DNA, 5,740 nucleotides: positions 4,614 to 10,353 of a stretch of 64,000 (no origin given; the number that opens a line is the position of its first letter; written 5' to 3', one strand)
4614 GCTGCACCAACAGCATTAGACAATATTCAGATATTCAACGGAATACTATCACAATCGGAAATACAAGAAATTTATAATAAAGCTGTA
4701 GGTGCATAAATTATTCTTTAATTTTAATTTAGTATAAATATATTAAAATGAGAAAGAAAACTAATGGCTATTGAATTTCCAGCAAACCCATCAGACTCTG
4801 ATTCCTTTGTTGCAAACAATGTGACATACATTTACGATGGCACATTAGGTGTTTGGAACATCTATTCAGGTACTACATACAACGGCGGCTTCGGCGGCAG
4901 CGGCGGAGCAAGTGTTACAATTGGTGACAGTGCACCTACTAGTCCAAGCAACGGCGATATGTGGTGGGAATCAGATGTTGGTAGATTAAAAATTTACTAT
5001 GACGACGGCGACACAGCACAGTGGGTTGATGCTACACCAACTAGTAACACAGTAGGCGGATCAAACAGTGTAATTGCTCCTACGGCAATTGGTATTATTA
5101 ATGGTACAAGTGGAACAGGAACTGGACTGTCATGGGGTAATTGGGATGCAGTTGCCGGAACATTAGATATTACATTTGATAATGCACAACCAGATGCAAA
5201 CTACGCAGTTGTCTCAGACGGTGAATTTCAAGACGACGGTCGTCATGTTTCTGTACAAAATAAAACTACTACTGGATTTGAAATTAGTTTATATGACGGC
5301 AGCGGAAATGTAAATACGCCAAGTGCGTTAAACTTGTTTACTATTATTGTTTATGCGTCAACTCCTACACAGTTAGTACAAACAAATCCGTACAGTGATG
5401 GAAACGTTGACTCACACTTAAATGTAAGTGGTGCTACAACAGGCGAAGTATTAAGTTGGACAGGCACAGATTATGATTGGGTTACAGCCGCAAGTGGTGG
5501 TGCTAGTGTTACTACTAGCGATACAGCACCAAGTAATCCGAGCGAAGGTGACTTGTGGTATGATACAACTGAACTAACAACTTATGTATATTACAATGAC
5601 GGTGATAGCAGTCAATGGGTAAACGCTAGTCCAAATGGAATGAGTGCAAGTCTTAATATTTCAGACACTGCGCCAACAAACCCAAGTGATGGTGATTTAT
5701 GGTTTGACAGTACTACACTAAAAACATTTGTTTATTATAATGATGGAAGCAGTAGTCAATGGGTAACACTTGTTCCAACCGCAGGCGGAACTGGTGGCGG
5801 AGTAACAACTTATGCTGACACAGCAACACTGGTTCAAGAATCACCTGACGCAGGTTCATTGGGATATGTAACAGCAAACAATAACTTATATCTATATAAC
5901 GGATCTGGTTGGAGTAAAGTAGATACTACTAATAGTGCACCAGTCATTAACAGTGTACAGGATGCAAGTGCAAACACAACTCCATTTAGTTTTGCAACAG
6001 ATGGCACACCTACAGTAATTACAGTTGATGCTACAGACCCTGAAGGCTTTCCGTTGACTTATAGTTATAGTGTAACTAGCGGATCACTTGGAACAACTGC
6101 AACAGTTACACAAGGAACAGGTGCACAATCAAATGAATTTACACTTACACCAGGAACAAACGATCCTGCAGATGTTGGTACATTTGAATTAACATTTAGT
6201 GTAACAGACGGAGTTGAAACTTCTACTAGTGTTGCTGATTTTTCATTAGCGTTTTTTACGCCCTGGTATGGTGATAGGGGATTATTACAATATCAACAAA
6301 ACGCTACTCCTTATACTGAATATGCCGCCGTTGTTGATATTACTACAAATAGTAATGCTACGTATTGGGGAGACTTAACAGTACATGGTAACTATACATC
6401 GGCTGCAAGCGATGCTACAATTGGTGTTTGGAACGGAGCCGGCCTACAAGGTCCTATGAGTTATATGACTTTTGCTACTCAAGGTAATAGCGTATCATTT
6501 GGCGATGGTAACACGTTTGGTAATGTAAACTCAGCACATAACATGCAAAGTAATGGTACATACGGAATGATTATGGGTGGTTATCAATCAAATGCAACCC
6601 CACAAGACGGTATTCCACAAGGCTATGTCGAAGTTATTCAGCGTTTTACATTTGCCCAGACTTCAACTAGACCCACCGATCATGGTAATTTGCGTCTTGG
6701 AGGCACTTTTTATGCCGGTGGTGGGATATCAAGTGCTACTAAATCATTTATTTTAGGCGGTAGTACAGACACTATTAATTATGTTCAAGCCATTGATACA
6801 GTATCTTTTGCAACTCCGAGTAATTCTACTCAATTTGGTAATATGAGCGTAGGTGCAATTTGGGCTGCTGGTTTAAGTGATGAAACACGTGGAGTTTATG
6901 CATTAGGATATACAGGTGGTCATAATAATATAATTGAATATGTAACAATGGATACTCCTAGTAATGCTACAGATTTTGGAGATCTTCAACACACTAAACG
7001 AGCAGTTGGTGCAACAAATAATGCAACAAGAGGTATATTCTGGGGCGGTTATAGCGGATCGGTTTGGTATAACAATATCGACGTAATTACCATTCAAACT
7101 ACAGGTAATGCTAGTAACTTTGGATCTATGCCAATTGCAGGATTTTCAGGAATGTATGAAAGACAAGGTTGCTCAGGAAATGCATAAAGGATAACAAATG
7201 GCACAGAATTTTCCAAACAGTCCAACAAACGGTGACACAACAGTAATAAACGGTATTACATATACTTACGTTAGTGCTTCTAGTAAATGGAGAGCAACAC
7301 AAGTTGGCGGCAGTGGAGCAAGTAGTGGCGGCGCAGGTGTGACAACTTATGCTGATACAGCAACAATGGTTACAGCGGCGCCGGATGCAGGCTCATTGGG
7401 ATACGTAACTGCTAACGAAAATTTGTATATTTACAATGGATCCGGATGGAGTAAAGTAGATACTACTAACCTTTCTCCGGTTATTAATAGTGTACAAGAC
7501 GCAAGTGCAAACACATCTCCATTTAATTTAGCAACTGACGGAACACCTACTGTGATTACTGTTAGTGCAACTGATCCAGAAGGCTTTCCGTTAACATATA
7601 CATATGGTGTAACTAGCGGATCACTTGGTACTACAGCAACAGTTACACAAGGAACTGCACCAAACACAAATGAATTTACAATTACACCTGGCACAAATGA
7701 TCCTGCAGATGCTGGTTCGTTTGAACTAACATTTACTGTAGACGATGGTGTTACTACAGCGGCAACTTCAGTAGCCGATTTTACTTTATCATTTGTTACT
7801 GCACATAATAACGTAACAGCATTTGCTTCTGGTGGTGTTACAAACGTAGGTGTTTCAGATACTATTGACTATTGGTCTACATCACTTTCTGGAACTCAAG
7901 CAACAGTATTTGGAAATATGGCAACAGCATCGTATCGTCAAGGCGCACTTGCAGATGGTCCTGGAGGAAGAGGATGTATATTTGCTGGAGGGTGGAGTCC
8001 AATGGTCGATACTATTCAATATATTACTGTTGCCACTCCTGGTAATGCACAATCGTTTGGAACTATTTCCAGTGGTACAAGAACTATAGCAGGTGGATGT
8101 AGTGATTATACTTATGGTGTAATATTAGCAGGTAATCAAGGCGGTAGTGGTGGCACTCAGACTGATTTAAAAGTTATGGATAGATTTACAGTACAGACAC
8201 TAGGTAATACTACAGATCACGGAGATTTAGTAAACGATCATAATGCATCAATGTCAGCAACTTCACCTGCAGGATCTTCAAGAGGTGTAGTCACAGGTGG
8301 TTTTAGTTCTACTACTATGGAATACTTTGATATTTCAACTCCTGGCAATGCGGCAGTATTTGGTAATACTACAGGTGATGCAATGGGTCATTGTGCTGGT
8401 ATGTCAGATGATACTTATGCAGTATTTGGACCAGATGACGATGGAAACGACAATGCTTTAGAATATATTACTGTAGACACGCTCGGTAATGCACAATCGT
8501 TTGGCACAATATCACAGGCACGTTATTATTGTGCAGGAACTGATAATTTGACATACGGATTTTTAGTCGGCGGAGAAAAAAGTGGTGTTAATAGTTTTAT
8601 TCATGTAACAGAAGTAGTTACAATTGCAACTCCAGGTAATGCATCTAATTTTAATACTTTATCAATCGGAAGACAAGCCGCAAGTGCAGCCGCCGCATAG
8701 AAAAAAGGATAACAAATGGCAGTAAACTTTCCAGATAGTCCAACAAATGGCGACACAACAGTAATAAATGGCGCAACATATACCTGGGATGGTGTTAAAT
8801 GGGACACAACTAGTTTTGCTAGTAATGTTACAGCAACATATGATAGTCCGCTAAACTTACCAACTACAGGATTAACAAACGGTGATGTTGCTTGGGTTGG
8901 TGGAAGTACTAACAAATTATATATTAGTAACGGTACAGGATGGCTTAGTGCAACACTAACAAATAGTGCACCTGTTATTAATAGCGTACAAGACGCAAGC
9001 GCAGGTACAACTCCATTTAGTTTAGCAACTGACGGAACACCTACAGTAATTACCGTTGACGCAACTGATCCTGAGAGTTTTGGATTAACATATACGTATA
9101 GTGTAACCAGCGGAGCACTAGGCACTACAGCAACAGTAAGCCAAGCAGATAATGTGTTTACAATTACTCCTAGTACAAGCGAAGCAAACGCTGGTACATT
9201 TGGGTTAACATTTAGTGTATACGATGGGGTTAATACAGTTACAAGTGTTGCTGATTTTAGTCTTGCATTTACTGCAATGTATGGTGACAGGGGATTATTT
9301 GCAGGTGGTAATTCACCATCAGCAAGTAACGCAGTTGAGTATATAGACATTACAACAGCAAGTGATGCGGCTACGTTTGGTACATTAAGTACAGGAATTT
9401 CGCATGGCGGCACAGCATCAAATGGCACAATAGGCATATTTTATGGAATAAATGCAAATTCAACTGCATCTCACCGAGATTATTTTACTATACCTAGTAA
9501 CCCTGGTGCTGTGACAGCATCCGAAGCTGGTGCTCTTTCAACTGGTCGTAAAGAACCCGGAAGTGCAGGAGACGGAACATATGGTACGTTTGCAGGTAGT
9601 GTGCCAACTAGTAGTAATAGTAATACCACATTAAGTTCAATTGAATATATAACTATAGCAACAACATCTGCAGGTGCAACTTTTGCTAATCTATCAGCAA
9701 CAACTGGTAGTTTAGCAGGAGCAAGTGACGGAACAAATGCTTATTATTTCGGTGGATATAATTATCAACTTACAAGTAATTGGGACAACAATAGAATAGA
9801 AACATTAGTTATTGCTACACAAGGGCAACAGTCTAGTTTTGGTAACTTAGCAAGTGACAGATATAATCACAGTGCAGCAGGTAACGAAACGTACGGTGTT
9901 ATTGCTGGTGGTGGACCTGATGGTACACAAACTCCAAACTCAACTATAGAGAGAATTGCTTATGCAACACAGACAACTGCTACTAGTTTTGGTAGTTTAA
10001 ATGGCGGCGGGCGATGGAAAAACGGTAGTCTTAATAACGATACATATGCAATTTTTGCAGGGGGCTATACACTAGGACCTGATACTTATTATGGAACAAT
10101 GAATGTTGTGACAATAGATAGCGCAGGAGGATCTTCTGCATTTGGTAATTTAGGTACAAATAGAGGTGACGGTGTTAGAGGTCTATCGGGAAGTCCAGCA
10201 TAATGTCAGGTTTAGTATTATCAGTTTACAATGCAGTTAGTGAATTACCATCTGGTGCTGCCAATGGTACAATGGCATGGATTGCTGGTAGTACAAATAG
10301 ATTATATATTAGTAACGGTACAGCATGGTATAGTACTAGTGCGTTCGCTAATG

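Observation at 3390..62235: Fifteen different proteins share one N-terminal module: candidate docking tag for a branched multi-adhesin apparatus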

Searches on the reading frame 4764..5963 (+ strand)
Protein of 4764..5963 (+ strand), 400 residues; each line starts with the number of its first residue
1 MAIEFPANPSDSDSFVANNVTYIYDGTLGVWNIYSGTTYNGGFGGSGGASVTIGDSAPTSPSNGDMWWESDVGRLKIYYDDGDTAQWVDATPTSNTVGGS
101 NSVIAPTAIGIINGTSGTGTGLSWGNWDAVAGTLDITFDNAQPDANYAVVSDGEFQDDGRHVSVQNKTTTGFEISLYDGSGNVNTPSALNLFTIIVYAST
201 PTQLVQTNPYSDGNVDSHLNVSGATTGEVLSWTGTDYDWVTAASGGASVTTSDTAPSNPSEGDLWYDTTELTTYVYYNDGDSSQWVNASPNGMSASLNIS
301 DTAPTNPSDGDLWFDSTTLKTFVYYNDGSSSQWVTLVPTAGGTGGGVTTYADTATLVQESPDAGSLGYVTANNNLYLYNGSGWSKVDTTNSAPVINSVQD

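Call 76: search_solved_structures(query=window:4764-5963:+, max_evalue=1, show_alignments=3)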
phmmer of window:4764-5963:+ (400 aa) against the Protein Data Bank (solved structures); distinct sequences matched with E-value up to 1: 0.

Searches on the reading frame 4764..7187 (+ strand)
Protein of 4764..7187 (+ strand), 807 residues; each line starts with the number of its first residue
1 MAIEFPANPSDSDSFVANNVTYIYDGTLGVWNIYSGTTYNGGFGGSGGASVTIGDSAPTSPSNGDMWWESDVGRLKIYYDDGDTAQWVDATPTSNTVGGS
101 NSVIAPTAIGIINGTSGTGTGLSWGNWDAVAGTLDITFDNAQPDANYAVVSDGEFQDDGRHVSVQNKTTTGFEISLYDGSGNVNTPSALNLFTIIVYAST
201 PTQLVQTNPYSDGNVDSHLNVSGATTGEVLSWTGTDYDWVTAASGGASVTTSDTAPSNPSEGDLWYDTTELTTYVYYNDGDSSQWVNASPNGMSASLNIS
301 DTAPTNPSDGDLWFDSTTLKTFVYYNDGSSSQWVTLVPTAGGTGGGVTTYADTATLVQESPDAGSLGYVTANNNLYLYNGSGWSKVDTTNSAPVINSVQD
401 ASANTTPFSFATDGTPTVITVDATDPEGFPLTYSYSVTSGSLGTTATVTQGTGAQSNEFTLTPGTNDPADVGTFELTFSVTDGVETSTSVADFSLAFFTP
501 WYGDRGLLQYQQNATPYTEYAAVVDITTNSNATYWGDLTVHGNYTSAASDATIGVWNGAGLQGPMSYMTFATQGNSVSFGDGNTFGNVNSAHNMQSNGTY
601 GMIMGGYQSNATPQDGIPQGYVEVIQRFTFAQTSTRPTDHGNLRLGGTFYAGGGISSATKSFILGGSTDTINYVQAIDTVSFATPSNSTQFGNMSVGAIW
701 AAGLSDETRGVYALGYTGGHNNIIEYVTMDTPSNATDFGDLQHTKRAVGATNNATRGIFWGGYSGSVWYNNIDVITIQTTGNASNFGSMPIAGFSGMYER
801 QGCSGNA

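Call 5: search_protein_families(library=pfam, proteins=[window:4764-7187:+], max_evalue=0.01)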
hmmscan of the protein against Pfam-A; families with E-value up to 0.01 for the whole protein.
window:4764-7187:+ (807 aa): 1 family
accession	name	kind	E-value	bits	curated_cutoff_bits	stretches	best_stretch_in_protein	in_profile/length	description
PF18050.6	Cyclophil_like2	-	0.0044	17.5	22.7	0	52-87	48-84/115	Cyclophilin-like family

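Call 6: search_protein_families(library=phrogs, proteins=[window:4764-7187:+], max_evalue=0.001)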
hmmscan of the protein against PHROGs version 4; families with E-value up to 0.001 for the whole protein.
window:4764-7187:+ (807 aa): 7 families
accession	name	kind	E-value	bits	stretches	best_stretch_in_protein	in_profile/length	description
phrog_9729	-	tail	7.9e-33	115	2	43-133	580-663/750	tail fiber protein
phrog_3304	-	tail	1.4e-19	71.6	3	248-292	126-170/177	L-shaped tail fiber protein assembly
phrog_15416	-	unknown function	1.4e-13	51.7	1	43-120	286-365/478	-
phrog_22680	-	unknown function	2.6e-07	31.8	1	215-268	20-77/78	-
phrog_12329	-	head and packaging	2.5e-06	26.9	0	230-270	392-432/833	virion structural protein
phrog_1786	-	head and packaging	2.5e-05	23.3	1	249-293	387-430/1246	minor head protein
phrog_8309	-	unknown function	0.00019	21.7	0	360-401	28-69/312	-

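Call 45: search_protein_families(library=ncbifam, proteins=[window:4764-7187:+], max_evalue=0.1)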
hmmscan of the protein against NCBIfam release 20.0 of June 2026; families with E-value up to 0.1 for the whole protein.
window:4764-7187:+ (807 aa): 0 families

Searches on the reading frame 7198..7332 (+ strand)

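Call 44: search_protein_families(library=phrogs, proteins=[window:7198-7332:+], max_evalue=1)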
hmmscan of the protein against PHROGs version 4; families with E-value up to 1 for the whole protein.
window:7198-7332:+ (45 aa): 2 families
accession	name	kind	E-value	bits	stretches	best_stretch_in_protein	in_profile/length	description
phrog_3449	-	tail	0.021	14.1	1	1-44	1-45/549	tail collar protein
phrog_24501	-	unknown function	0.36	12.3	1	13-36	49-72/117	-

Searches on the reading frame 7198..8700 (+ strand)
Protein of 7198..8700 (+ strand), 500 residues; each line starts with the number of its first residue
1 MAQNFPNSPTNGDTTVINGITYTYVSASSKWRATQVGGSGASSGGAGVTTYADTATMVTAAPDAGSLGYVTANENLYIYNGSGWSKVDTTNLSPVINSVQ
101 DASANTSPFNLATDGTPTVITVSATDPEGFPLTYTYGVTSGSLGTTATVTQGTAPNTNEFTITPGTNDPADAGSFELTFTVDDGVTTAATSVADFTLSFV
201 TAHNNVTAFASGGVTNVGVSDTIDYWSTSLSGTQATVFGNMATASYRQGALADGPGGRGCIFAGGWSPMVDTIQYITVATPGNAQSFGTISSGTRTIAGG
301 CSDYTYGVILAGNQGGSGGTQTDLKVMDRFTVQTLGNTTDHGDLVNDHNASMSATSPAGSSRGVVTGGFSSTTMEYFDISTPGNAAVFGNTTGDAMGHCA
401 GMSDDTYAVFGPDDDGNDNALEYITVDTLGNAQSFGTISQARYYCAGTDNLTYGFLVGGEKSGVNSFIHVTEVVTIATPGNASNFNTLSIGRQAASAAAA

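Call 5: search_protein_families(library=pfam, proteins=[window:7198-8700:+], max_evalue=0.01)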
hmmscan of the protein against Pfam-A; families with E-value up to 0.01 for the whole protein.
window:7198-8700:+ (500 aa): 0 families

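Call 6: search_protein_families(library=phrogs, proteins=[window:7198-8700:+], max_evalue=0.001)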
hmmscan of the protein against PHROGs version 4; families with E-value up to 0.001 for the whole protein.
window:7198-8700:+ (500 aa): 0 families

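Call 45: search_protein_families(library=ncbifam, proteins=[window:7198-8700:+], max_evalue=0.1)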
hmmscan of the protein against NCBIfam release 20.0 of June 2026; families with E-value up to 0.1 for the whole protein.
window:7198-8700:+ (500 aa): 0 families

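Call 68: find_related_loci(query=window:7198-8700:+, collection=viral_contigs, flank=10000)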
Query window:7198-8700:+ (500 aa) in viral_contigs; peptide patterns used: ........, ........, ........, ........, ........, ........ (x = any residue, [..] = any of these).
12 stretches matched a pattern; 2 encode a relative of the query (tblastn E <= 1e-3); 2 distinct loci.
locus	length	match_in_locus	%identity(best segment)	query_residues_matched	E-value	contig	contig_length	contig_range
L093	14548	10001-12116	44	1-490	4e-92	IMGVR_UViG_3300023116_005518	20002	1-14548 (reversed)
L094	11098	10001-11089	48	51-491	9e-81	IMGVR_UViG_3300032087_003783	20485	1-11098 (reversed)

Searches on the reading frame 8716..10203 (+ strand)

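Call 5: search_protein_families(library=pfam, proteins=[window:8716-10203:+], max_evalue=0.01)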
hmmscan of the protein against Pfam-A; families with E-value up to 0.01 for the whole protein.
window:8716-10203:+ (495 aa): 0 families

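Call 6: search_protein_families(library=phrogs, proteins=[window:8716-10203:+], max_evalue=0.001)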
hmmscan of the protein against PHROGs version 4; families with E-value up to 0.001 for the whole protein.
window:8716-10203:+ (495 aa): 1 family
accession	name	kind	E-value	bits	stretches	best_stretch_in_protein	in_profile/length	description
phrog_19111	-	unknown function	4.2e-09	36.6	1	273-481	65-262/443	-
